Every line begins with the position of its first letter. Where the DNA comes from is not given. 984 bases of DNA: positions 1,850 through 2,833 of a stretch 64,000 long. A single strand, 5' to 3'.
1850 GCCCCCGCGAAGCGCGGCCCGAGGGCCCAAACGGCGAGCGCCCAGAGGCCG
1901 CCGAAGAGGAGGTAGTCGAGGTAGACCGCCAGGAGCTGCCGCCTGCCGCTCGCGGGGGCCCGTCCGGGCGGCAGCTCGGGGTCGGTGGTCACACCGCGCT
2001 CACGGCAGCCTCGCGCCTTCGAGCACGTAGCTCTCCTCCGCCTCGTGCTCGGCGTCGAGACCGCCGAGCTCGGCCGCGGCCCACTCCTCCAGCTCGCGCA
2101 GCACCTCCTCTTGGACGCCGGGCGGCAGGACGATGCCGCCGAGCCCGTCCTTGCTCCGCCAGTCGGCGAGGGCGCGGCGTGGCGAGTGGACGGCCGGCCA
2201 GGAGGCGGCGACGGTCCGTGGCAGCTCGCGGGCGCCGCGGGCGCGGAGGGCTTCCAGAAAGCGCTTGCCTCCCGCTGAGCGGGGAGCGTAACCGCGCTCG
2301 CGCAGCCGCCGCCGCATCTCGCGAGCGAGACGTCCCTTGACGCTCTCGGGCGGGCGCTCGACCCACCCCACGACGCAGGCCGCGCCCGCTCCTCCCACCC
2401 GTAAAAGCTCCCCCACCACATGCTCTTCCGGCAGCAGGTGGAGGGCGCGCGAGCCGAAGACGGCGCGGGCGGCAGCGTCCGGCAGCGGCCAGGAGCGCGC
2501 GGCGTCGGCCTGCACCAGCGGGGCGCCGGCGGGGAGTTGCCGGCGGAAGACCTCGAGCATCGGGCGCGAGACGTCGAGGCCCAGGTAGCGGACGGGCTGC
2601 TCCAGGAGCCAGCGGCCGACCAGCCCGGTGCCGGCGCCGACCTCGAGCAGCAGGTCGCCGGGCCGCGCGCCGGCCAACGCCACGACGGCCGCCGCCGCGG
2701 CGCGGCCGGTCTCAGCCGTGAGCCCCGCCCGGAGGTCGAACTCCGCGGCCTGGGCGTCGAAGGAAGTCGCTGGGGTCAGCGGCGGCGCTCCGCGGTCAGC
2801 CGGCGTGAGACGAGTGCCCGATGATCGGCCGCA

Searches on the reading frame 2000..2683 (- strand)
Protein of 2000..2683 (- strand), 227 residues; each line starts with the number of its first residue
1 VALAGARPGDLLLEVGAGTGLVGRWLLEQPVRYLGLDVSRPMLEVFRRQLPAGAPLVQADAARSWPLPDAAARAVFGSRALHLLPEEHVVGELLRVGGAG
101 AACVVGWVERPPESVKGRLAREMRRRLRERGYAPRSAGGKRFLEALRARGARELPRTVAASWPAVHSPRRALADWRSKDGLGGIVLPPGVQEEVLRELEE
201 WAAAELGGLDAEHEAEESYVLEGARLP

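Call 61: search_protein_families(library=pfam, proteins=[window:2000-2683:-], max_evalue=0.0001)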
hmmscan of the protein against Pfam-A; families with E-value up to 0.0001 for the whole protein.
window:2000-2683:- (227 aa): 3 families
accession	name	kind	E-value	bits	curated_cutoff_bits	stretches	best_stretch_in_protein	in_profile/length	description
PF13649.12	Methyltransf_25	-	2e-11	44.9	27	1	13-95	2-91/97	Methyltransferase domain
PF08241.18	Methyltransf_11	-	1.6e-10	41.9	21.2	1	13-99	1-89/95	Methyltransferase domain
PF08242.18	Methyltransf_12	-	1.5e-06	29.3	30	1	13-52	1-42/98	Methyltransferase domain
